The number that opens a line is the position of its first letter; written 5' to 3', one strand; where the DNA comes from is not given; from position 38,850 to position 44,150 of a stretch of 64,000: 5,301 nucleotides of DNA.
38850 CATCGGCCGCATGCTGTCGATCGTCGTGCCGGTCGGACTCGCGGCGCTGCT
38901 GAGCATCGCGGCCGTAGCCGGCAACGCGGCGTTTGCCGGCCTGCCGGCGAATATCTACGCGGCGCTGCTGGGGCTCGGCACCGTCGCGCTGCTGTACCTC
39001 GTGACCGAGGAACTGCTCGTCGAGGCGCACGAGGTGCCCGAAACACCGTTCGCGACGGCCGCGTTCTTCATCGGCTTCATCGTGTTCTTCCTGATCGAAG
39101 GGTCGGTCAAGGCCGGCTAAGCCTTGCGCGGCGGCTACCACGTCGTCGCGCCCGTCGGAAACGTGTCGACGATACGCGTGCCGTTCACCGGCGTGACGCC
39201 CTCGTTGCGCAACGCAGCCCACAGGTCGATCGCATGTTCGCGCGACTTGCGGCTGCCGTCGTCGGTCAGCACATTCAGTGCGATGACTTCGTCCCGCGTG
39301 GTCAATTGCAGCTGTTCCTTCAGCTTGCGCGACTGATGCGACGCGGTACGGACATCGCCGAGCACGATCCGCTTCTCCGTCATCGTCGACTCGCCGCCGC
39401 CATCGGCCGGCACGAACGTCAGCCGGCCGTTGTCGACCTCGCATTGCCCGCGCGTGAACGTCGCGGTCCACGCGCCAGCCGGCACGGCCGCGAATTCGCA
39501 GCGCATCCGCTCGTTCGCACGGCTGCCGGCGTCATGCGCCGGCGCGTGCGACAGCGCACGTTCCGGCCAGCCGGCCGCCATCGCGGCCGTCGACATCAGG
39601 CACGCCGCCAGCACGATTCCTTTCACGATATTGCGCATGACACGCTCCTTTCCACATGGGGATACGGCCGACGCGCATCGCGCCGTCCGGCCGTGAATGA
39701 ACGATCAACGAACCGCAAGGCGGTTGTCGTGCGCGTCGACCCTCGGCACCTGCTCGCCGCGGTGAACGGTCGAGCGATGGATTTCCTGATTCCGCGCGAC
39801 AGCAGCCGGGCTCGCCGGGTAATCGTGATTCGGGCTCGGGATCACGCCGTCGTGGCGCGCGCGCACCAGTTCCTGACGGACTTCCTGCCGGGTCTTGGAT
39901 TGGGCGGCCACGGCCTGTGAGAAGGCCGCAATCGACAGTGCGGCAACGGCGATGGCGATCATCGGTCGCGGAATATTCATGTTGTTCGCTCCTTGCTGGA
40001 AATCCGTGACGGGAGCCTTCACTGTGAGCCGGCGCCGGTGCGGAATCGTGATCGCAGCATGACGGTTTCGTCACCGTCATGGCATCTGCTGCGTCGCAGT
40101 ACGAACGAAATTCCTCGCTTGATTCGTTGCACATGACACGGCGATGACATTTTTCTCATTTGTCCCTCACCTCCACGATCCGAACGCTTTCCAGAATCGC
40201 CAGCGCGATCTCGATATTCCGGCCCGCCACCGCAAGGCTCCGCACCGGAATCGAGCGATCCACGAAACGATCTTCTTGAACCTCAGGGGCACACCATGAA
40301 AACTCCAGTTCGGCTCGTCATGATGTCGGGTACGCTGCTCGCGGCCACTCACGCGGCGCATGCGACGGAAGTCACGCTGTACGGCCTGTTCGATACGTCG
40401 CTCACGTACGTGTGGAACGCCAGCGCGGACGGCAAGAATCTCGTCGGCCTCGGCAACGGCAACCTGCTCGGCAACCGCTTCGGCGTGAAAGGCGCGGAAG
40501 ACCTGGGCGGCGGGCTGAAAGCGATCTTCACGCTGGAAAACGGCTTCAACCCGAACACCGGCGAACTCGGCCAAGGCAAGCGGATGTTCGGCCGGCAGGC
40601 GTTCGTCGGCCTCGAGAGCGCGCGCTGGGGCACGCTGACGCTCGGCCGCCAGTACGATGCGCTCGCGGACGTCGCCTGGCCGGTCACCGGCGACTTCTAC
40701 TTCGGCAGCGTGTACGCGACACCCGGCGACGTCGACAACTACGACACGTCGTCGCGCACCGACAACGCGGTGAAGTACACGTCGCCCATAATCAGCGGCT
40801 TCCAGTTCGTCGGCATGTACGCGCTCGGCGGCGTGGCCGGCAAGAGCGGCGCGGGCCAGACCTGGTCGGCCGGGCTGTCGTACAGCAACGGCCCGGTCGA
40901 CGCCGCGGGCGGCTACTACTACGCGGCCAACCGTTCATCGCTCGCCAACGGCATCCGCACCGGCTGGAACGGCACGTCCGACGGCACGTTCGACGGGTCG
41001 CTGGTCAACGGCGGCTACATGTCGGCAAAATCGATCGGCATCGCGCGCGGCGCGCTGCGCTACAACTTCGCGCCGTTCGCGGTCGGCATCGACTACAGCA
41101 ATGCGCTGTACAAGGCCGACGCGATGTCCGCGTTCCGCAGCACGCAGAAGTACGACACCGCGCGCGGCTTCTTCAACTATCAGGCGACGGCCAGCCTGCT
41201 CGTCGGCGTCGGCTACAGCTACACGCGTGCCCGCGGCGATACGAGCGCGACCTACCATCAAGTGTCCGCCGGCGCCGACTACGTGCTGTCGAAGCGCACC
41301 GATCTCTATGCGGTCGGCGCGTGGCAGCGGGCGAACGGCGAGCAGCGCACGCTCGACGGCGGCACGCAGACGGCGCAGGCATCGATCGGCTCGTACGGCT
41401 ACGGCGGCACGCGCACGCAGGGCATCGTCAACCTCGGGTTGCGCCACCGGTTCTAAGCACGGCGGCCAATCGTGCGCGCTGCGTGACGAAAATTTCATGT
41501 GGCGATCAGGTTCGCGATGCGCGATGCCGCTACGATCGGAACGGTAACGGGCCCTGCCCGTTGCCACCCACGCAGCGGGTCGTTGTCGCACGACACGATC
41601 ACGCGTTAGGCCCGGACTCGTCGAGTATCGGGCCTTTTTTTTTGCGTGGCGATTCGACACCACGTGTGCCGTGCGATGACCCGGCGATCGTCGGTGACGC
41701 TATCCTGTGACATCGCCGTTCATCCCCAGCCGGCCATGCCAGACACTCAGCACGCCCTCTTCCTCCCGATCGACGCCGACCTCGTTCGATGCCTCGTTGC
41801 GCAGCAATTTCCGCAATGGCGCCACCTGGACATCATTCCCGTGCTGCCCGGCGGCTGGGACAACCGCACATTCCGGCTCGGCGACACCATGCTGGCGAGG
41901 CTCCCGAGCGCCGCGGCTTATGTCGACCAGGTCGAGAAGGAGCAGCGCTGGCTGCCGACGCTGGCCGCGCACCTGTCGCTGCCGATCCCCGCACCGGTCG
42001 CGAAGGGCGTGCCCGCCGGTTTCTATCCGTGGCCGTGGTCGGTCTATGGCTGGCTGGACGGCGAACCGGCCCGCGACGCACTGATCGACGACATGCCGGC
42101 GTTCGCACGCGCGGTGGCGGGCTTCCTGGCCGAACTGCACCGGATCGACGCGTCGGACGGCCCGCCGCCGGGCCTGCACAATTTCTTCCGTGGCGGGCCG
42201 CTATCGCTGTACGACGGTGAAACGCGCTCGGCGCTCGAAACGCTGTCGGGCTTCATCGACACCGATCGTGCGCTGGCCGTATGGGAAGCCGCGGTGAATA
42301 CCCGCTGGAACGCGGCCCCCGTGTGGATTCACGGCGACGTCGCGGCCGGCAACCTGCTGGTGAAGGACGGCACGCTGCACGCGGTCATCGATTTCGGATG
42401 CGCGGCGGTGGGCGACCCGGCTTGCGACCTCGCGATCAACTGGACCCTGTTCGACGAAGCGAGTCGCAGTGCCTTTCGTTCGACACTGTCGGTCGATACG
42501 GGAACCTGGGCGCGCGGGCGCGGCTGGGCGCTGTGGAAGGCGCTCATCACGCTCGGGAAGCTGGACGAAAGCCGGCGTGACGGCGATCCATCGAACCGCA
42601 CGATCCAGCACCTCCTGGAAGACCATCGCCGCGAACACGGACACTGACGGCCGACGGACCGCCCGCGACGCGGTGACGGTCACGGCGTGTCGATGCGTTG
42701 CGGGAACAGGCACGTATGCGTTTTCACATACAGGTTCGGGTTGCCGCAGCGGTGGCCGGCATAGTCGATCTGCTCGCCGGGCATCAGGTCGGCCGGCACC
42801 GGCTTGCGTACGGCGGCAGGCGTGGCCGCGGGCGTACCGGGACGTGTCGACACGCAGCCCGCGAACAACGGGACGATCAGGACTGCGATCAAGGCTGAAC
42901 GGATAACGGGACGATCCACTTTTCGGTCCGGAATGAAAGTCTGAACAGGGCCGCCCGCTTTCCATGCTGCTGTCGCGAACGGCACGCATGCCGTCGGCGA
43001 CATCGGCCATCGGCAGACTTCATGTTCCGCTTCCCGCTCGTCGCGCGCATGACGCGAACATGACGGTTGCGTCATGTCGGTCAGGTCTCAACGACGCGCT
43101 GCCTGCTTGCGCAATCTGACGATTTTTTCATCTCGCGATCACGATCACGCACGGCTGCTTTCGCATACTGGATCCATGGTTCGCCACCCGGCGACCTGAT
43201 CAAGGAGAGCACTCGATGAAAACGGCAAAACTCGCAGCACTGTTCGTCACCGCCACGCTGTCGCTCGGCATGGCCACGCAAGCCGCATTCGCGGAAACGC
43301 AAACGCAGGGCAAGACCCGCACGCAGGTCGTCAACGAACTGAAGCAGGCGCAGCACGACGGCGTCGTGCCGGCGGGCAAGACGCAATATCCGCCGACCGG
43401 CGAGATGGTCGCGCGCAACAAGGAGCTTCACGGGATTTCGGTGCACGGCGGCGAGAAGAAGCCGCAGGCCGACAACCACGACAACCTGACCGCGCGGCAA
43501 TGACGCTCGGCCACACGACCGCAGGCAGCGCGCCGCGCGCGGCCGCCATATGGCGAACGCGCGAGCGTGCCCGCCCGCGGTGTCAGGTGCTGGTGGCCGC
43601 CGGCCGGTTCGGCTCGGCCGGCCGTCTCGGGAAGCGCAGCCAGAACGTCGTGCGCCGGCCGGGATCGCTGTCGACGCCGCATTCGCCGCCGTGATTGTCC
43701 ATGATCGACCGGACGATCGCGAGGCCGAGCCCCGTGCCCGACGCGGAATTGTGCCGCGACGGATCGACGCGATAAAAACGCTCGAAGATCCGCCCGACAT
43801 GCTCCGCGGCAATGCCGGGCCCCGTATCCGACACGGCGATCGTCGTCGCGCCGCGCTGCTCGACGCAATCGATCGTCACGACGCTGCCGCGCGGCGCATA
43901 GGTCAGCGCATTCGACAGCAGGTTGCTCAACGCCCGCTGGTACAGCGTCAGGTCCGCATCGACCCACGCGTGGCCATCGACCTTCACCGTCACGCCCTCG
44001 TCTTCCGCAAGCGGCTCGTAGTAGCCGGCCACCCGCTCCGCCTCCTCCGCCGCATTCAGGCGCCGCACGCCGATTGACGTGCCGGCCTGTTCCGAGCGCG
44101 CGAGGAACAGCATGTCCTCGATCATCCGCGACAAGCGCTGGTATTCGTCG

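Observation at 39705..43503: Two DUF4148-like small secreted paralogs sharing an upstream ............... palindrome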

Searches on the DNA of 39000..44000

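Call 12: search_rna_families(source=window, start=39000, end=44000, threshold=evalue, max_evalue=1)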
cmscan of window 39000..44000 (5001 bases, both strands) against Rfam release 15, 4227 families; matches with E-value up to 1: 1.
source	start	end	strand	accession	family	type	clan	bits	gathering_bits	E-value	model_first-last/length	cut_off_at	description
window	41555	41642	+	RF02837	anti-hemB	Gene; sRNA;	-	22.1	49.5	0.066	1-81/81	no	Burkholderia RNA 7 (anti-hemB)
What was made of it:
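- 41543..41643 (+): Candidate ~100-nt small RNA (three hairpins; terminator 41609-41634 followed by a run of nine T). There is no Rfam family; the only hit is a 22-bit match to anti-hemB against a gathering score of 49.5 (call 12).
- On Rfam small RNA families (for the candidate sRNA at 41543-41643): The only hit is anti-hemB at 22.1 bits against 49.5, E 0.066 (call 12).
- Tried and rejected: The only hit was a sub-threshold match to anti-hemB (call 12).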

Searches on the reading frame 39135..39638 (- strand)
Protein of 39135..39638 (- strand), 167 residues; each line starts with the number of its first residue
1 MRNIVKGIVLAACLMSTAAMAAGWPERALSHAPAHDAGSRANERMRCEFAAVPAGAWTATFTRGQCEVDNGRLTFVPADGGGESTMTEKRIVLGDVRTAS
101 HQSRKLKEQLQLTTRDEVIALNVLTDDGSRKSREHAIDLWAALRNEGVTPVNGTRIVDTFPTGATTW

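Call 3: search_protein_families(library=pfam, proteins=[window:39135-39638:-], max_evalue=0.01)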
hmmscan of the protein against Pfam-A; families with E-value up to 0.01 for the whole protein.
window:39135-39638:- (167 aa): 0 families

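Call 13: search_protein_families(library=ncbifam, proteins=[window:39135-39638:-], max_evalue=0.001)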
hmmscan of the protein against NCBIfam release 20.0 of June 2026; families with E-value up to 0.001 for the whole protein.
window:39135-39638:- (167 aa): 0 families

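Call 71: search_protein_families(library=pfam, proteins=[window:39135-39638:-], max_evalue=1)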
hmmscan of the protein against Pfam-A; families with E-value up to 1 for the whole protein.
window:39135-39638:- (167 aa): 1 family
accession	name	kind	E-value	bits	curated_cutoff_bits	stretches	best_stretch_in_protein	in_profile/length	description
PF21602.3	GldM_3rd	-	0.24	12.1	25.2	1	44-85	19-60/82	GldM third domain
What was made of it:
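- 39135..39638 (-): 167-aa exported protein of unknown family, probably co-transcribed with DUF4148-1. No Pfam family was found (calls 3, 71).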

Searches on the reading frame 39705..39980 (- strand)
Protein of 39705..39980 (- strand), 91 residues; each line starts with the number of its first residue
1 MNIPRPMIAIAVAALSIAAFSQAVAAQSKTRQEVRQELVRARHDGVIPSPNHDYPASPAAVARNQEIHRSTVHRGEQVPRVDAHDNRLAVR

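Call 3: search_protein_families(library=pfam, proteins=[window:39705-39980:-], max_evalue=0.01)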
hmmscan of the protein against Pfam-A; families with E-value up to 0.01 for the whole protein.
window:39705-39980:- (91 aa): 1 family
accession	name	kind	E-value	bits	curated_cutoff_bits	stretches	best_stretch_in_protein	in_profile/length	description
PF13663.11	DUF4148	-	5.6e-12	46.3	27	1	8-55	8-62/62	Domain of unknown function (DUF4148)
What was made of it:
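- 39705..39980 (-): DUF4148-1 coding sequence (91 aa, signal peptide, HDG...ARN..H block). Pfam PF13663, 46.3 bits (call 3).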

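Call 13: search_protein_families(library=ncbifam, proteins=[window:39705-39980:-], max_evalue=0.001)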
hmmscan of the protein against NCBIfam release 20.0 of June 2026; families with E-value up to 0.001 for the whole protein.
window:39705-39980:- (91 aa): 0 families

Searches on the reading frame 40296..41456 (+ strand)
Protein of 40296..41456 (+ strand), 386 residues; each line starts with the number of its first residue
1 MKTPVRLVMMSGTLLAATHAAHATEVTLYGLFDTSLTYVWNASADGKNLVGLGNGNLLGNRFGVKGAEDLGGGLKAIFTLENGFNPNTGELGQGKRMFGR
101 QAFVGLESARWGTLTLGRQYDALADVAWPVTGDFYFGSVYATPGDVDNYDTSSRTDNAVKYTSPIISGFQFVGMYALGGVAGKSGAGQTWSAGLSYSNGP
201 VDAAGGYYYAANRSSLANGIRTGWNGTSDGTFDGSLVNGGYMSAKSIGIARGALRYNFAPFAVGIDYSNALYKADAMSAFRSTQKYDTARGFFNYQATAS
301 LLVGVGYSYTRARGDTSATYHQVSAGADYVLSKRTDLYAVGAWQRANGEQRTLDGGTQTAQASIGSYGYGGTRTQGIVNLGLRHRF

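Call 3: search_protein_families(library=pfam, proteins=[window:40296-41456:+], max_evalue=0.01)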
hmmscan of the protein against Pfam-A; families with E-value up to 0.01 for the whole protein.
window:40296-41456:+ (386 aa): 2 families
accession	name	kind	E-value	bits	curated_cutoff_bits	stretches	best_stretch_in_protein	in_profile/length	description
PF13609.12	Porin_4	-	4.8e-43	148.6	27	1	14-347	5-308/310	Gram-negative porin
PF00267.27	Porin_1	-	1.1e-14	55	23.7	1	55-364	26-331/337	Gram-negative porin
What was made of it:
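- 40296..41456 (+): Porin gene (386 aa). Pfam Porin_4, E 4.8e-43 (call 3).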

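Call 13: search_protein_families(library=ncbifam, proteins=[window:40296-41456:+], max_evalue=0.001)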
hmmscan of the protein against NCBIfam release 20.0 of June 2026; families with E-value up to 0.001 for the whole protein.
window:40296-41456:+ (386 aa): 1 family
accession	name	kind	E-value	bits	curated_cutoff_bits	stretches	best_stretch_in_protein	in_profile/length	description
NF040479.1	porin_porB_Neis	equivalog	2.9e-14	53.2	480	1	13-351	9-330/344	trimeric porin PorB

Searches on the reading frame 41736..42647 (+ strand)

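Call 3: search_protein_families(library=pfam, proteins=[window:41736-42647:+], max_evalue=0.01)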
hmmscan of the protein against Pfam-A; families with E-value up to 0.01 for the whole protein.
window:41736-42647:+ (303 aa): 3 families
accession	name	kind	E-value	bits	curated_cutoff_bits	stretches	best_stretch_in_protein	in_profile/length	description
PF01636.29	APH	-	5.8e-43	147.8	23.2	1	36-264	4-239/239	Phosphotransferase enzyme family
PF03881.20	Fructosamin_kin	-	0.0063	16.2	22.4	1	191-271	184-265/288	Fructosamine kinase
PF07914.17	DUF1679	-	0.0083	15.5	24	0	194-233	267-311/414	Uncharacterized oxidoreductase dhs-27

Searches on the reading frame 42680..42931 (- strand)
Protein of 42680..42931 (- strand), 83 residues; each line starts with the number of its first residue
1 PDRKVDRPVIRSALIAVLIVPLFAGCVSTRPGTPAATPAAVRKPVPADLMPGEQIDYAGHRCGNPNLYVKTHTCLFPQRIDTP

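Call 3: search_protein_families(library=pfam, proteins=[window:42680-42931:-], max_evalue=0.01)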
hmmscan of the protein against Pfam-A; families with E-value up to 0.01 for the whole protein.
window:42680-42931:- (83 aa): 0 families

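Call 71: search_protein_families(library=pfam, proteins=[window:42680-42919:-], max_evalue=1)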
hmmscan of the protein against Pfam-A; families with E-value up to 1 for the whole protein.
window:42680-42919:- (79 aa): 0 families
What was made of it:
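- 42680..42919 (-): 79-aa lipoprotein (GTG start, lipobox LFAGC, motif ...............). No Pfam family (call 71).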
